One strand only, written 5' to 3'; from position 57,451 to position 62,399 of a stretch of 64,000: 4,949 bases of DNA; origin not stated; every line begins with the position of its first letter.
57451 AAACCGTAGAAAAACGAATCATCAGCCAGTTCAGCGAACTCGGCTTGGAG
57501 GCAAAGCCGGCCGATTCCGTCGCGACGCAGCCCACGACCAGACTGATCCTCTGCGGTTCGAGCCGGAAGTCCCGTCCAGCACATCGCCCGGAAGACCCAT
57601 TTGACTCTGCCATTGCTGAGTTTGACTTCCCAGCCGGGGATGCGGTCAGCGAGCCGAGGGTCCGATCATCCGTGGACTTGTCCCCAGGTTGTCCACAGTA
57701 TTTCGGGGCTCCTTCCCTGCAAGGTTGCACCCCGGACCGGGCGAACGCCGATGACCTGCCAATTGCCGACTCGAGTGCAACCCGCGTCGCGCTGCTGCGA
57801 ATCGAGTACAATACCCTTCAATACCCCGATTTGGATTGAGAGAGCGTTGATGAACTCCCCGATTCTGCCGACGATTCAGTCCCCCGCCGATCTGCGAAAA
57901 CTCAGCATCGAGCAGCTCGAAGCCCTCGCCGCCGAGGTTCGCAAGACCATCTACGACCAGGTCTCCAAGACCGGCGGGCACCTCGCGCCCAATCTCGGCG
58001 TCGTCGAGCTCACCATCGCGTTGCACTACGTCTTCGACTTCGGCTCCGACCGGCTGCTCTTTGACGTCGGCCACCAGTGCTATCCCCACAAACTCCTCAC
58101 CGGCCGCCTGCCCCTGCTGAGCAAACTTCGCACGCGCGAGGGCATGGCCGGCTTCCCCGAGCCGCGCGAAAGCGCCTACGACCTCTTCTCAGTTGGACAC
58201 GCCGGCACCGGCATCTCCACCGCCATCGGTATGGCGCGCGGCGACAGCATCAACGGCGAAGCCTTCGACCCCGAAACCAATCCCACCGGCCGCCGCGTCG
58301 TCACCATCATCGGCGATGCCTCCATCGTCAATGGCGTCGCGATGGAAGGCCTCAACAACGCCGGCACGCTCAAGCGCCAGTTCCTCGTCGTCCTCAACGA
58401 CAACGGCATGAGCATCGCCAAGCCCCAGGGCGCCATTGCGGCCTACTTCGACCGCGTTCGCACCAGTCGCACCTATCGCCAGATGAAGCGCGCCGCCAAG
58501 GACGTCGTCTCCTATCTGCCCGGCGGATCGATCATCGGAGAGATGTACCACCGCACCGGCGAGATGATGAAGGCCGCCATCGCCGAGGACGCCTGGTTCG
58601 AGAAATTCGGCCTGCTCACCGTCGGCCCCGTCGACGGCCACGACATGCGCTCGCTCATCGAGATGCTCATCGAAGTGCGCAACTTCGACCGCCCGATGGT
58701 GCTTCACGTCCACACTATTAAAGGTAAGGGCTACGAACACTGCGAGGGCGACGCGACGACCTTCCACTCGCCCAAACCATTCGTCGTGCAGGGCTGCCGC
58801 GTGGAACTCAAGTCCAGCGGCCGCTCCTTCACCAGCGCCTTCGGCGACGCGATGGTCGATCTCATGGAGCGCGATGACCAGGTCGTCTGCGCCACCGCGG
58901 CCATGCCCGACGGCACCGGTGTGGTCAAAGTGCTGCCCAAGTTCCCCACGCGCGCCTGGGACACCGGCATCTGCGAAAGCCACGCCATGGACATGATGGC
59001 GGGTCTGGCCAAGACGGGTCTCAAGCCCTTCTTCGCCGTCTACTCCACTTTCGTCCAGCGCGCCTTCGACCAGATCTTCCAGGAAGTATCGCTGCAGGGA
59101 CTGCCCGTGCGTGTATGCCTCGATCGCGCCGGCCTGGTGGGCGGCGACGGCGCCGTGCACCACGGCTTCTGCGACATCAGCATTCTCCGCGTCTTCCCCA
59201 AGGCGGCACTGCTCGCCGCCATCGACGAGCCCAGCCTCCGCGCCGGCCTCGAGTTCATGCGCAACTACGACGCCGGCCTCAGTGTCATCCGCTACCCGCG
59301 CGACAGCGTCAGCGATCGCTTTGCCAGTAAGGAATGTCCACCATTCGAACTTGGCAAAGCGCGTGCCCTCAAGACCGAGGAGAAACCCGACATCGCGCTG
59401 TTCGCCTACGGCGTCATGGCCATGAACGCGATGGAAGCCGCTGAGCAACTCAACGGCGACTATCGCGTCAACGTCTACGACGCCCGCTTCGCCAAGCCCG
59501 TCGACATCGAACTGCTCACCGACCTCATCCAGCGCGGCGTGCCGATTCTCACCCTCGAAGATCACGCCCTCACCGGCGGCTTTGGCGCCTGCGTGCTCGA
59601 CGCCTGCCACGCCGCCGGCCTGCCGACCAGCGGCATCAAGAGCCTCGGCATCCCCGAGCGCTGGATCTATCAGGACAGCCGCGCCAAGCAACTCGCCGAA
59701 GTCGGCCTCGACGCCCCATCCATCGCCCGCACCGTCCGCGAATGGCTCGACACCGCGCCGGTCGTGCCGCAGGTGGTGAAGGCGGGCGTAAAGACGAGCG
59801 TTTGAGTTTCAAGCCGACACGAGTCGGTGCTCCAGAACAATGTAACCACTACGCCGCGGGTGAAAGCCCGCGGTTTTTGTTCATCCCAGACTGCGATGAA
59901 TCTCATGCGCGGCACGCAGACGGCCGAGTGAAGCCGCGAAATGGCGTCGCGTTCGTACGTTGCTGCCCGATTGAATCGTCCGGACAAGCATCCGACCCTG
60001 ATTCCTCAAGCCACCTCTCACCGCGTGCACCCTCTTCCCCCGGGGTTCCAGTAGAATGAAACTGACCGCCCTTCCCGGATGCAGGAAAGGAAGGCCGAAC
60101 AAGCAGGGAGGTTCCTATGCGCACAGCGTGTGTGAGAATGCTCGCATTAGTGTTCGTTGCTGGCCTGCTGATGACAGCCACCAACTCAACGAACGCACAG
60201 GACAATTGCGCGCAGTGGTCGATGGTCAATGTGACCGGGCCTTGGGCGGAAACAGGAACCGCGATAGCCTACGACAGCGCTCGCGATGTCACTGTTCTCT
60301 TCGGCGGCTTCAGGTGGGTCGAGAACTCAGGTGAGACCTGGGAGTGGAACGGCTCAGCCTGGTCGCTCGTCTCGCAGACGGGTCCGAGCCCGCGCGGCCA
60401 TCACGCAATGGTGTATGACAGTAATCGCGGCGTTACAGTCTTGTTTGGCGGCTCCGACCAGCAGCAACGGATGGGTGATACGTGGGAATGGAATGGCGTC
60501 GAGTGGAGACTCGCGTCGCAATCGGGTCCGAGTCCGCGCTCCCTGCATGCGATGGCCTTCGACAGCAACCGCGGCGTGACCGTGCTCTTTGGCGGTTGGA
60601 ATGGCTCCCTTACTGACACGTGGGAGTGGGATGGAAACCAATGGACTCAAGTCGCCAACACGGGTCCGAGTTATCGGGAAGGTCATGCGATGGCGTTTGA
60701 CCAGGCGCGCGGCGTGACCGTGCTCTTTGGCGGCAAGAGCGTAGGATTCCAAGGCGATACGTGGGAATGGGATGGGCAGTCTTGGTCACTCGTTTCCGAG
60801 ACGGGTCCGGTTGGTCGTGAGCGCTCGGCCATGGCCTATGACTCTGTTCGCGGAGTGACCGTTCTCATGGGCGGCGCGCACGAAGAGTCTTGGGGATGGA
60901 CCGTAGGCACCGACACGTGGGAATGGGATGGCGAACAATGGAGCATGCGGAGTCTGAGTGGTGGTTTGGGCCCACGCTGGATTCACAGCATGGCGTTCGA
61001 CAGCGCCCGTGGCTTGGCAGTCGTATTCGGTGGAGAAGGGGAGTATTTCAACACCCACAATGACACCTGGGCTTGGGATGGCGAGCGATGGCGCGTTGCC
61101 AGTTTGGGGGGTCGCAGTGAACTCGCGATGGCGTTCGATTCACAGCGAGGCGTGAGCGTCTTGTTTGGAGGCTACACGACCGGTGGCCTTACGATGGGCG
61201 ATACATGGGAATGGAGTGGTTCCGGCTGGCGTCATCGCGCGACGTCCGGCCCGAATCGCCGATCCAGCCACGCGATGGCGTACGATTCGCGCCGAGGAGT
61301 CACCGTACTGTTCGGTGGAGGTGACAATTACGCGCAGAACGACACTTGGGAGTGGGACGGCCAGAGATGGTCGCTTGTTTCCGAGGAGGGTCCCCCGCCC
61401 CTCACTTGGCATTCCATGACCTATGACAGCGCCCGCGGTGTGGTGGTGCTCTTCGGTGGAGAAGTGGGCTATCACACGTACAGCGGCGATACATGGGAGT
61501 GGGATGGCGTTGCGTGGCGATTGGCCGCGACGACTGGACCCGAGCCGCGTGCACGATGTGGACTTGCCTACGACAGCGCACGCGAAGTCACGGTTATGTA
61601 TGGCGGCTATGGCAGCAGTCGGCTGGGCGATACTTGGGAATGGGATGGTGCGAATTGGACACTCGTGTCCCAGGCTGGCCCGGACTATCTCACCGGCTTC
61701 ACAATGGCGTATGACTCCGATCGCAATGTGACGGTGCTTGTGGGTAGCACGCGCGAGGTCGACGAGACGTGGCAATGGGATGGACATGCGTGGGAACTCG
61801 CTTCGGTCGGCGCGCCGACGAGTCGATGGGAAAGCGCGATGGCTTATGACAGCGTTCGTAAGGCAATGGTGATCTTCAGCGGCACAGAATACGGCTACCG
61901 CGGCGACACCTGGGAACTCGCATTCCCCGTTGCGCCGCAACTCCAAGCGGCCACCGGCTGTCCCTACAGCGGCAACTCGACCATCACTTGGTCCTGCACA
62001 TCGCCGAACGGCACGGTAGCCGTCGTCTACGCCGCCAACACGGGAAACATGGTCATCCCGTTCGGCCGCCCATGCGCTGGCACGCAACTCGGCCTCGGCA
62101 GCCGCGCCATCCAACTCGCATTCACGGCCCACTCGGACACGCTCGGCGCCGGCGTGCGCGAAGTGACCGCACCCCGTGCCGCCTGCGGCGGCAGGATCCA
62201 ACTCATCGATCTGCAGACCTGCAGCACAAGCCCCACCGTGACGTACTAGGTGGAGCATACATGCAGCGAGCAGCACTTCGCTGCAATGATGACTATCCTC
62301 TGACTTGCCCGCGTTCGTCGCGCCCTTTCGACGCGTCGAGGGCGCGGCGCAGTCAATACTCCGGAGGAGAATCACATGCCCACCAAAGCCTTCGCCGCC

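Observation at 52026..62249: Unassigned ~100-aa cysteine-bearing C-terminal module shared by two S8 peptidases and a Kelch propeller, next to a PEP-CTERM-type protein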

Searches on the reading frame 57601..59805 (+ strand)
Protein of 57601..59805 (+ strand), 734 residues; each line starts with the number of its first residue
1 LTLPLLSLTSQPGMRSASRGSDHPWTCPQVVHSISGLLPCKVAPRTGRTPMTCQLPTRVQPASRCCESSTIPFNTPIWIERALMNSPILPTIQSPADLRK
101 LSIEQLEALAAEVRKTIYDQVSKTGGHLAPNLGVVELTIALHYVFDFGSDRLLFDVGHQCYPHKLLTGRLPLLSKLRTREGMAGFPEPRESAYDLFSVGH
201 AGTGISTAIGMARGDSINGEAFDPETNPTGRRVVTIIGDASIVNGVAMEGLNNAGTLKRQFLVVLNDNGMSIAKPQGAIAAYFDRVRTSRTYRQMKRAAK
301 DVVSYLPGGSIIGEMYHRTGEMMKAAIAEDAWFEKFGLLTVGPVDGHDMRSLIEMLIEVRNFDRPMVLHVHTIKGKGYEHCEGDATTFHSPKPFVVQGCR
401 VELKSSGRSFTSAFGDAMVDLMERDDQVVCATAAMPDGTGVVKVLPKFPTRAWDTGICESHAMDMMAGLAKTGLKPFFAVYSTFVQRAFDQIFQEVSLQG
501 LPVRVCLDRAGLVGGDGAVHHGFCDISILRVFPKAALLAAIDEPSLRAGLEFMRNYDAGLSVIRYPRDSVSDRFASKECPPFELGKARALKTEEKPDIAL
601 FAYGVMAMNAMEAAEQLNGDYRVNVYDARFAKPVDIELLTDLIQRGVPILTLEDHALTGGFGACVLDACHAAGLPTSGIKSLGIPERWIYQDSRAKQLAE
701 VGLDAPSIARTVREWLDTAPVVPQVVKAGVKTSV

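Call 66: search_protein_families(library=pfam, proteins=[window:57601-59805:+], max_evalue=0.00001)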
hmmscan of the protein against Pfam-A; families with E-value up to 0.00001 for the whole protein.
window:57601-59805:+ (734 aa): 4 families
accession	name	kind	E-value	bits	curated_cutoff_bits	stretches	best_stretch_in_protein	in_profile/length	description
PF13292.11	DXP_synthase_N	-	8e-98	327.5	21.2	1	89-372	1-274/274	1-deoxy-D-xylulose-5-phosphate synthase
PF02779.29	Transket_pyr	-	1.2e-31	110.2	27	1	409-570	4-172/174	Transketolase, pyrimidine binding domain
PF02780.25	Transketolase_C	-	2.1e-19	70.1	25.9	1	589-708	3-124/124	Transketolase, C-terminal domain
PF00456.26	Transketolase_N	-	6.7e-10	38.9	22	1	149-272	55-187/334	Transketolase, thiamine diphosphate binding domain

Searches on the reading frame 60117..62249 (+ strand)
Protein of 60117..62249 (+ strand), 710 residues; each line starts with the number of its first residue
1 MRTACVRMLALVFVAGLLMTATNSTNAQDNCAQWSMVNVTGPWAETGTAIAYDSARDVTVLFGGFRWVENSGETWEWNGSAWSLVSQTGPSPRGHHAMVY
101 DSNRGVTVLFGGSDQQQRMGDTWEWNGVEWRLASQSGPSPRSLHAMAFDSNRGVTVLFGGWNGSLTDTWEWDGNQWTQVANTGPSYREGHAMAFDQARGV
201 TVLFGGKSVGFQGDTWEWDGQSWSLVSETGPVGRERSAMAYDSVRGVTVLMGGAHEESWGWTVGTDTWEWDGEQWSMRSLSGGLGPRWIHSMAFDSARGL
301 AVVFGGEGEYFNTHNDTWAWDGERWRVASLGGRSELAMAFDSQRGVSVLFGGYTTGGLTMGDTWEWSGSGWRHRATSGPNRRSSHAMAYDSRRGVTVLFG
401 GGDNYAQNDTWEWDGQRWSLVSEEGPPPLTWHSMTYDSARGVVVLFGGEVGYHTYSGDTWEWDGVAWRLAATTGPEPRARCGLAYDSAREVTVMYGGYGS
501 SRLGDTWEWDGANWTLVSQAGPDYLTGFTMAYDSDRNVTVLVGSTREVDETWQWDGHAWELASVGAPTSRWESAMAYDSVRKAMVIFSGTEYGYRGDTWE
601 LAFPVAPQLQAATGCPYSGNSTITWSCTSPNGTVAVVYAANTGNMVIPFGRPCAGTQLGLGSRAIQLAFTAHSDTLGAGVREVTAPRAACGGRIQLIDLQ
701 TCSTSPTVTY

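Call 6: search_protein_families(library=pfam, proteins=[window:60117-62249:+], max_evalue=0.1)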
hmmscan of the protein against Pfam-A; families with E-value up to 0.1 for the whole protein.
window:60117-62249:+ (710 aa): 3 families
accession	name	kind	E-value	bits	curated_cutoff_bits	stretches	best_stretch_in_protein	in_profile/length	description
PF24681.1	Kelch_KLHDC2_KLHL20_DRC7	-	1.5e-37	129.4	50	4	77-253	33-221/221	KLHDC2/KLHL20/DRC7 Kelch-repeats domain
PF13415.12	Kelch_3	-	6.6e-20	71.2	22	3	156-195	5-48/48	Galactose oxidase, central domain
PF13418.12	Kelch_4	-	3.1e-12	46.7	21.6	3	92-126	1-35/49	Galactose oxidase, central domain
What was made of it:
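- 60117..62249 (+): Secreted Kelch beta-propeller protein with the C-terminal module. Call 6 (PF24681 1.5e-37, Kelch_3, Kelch_4).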

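Call 7: search_protein_families(library=ncbifam, proteins=[window:60117-62249:+], max_evalue=0.1)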
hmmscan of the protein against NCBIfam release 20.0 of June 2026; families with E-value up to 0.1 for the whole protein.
window:60117-62249:+ (710 aa): 0 families

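Call 34: list_cluster_members(proteins=[P0010, window:60117-62249:+, P0001])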
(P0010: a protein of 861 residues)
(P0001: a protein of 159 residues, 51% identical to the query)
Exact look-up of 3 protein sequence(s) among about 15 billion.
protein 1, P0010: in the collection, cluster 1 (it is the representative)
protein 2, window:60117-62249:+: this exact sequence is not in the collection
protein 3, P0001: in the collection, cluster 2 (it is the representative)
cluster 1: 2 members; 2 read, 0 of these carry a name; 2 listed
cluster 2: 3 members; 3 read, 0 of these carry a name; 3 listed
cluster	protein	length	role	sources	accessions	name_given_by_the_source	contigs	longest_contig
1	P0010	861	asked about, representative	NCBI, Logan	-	-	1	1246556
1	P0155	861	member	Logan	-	-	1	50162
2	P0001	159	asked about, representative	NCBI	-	-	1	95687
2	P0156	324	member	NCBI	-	-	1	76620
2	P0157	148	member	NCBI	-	-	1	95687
